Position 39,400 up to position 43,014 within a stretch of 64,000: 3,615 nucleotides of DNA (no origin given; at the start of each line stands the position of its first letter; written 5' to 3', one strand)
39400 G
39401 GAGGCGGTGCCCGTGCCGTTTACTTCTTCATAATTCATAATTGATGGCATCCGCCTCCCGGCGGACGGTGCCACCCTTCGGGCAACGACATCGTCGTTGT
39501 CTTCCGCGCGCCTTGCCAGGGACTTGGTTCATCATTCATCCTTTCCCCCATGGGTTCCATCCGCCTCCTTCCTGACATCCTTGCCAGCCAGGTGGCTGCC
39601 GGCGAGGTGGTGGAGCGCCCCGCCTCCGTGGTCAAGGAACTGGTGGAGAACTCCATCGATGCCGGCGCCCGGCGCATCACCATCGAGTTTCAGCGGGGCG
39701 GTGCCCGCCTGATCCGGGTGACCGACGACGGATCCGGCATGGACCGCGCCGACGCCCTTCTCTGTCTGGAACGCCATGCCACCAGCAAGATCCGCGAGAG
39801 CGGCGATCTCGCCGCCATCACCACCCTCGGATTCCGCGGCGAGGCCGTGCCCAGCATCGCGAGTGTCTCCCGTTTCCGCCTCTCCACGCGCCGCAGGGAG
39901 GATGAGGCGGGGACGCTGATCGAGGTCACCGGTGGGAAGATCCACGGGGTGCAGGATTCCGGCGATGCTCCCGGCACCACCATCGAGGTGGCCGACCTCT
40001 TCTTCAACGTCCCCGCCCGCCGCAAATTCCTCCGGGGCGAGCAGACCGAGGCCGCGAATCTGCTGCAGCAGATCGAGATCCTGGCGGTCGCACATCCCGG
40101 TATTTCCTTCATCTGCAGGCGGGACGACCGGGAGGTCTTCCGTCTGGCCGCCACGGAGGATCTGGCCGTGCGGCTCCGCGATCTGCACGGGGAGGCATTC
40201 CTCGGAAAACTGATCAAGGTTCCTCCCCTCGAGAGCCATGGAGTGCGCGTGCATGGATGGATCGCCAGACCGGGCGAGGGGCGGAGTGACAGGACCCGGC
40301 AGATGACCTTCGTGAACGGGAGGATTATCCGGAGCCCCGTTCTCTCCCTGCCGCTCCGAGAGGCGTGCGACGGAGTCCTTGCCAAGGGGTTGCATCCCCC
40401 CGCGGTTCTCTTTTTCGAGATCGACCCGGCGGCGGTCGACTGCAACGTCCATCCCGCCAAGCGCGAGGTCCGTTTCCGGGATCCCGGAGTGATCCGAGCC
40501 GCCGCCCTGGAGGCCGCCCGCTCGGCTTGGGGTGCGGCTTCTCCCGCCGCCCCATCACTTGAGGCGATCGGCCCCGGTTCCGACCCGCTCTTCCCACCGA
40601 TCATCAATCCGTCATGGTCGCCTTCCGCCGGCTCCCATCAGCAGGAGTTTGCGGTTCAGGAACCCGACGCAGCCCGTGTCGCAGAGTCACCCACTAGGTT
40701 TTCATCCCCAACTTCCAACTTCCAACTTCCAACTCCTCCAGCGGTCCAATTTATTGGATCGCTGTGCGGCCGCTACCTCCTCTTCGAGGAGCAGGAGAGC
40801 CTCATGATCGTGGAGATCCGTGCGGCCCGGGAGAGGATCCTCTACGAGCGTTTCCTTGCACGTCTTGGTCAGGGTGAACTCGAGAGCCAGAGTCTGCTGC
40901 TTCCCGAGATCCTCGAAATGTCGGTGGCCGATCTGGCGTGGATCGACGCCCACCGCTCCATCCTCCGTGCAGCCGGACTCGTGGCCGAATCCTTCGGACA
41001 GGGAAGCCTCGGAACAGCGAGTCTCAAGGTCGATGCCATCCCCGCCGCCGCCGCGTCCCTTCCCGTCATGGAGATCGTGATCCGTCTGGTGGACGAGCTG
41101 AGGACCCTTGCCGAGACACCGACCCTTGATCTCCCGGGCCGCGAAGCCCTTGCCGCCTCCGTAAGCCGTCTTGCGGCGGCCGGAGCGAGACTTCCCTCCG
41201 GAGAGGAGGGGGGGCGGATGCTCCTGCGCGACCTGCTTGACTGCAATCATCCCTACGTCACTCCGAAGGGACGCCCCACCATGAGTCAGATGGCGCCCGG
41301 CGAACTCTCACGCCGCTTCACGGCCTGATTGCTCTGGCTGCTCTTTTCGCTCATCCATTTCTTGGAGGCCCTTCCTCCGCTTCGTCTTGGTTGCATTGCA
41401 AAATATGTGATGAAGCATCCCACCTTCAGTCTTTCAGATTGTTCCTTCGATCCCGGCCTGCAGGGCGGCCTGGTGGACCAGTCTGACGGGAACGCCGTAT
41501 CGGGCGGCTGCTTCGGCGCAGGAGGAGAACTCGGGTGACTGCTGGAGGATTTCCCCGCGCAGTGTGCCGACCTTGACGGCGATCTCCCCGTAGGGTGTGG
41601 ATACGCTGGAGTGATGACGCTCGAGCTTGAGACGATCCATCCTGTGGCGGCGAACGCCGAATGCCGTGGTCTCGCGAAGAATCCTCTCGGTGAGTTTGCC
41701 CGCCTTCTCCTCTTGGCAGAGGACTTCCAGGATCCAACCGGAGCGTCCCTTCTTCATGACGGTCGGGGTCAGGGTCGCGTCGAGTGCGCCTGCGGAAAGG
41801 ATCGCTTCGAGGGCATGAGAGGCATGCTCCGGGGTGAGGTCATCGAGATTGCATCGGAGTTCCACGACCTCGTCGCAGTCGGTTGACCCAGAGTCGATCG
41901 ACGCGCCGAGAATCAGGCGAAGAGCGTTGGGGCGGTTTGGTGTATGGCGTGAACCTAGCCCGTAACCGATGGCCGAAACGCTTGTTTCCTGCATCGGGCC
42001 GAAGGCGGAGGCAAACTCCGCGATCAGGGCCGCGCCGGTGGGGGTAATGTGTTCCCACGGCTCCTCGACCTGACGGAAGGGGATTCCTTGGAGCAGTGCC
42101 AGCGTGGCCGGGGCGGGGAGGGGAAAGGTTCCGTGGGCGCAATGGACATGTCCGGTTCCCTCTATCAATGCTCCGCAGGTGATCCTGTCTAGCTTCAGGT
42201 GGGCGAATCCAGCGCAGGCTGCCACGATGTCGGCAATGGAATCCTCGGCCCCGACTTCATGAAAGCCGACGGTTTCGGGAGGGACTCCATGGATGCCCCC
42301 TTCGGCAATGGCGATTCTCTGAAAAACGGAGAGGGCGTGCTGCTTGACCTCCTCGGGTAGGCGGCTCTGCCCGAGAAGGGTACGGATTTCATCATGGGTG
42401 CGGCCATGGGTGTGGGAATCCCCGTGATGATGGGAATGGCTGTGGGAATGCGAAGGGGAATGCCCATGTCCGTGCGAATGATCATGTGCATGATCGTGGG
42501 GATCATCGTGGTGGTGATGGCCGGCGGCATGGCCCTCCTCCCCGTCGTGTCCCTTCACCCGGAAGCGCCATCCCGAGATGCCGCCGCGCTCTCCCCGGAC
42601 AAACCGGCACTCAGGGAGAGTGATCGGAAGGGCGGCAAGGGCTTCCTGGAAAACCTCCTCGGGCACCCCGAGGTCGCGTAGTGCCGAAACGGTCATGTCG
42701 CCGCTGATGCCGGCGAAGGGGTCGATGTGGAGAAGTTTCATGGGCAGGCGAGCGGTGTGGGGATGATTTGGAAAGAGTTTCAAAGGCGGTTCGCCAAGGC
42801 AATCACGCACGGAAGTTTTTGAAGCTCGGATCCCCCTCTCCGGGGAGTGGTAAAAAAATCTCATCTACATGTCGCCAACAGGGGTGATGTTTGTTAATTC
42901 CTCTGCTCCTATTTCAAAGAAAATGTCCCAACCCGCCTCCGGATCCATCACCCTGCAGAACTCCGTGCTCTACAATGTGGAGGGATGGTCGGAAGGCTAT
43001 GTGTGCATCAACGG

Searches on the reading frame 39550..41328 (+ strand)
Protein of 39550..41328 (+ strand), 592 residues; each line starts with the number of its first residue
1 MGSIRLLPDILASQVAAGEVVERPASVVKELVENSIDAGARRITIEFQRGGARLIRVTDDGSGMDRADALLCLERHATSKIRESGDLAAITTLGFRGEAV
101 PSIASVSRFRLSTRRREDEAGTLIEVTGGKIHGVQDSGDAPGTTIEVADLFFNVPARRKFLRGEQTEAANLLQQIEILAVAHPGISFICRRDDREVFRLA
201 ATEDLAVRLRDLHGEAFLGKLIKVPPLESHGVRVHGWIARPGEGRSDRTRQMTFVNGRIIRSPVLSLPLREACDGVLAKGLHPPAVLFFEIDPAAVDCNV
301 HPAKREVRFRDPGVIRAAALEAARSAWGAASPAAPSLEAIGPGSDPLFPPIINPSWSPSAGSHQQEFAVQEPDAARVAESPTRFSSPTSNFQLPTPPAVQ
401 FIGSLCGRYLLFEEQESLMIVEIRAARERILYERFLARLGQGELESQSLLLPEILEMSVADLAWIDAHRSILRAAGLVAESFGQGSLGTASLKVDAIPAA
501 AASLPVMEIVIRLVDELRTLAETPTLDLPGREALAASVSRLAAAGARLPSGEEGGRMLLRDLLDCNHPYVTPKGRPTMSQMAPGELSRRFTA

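Call 70: search_protein_families(library=pfam, proteins=[window:39550-41328:+], max_evalue=0.00001)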
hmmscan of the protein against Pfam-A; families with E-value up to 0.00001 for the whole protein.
window:39550-41328:+ (592 aa): 4 families
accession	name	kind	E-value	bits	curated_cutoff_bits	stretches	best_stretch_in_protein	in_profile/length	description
PF01119.25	DNA_mis_repair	-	1.8e-28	99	26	1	210-324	2-115/119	DNA mismatch repair protein, C-terminal domain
PF08676.16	MutL_C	-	1.4e-21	77.1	25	1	403-540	2-132/142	MutL C terminal dimerisation domain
PF13589.12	HATPase_c_3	-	2.7e-10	40.8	25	1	25-116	4-95/137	Histidine kinase-, DNA gyrase B-, and HSP90-like ATPase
PF02518.31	HATPase_c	-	2.8e-06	28.2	26.4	1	22-78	4-63/111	Histidine kinase-, DNA gyrase B-, and HSP90-like ATPase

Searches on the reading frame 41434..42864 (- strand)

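Call 70: search_protein_families(library=pfam, proteins=[window:41434-42864:-], max_evalue=0.00001)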
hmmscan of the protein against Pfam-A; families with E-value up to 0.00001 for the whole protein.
window:41434-42864:- (476 aa): 1 family
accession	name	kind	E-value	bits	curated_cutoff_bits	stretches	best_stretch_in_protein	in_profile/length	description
PF01969.22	Ni_insertion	-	8.1e-126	420.6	22.1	1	45-463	1-374/375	Nickel insertion protein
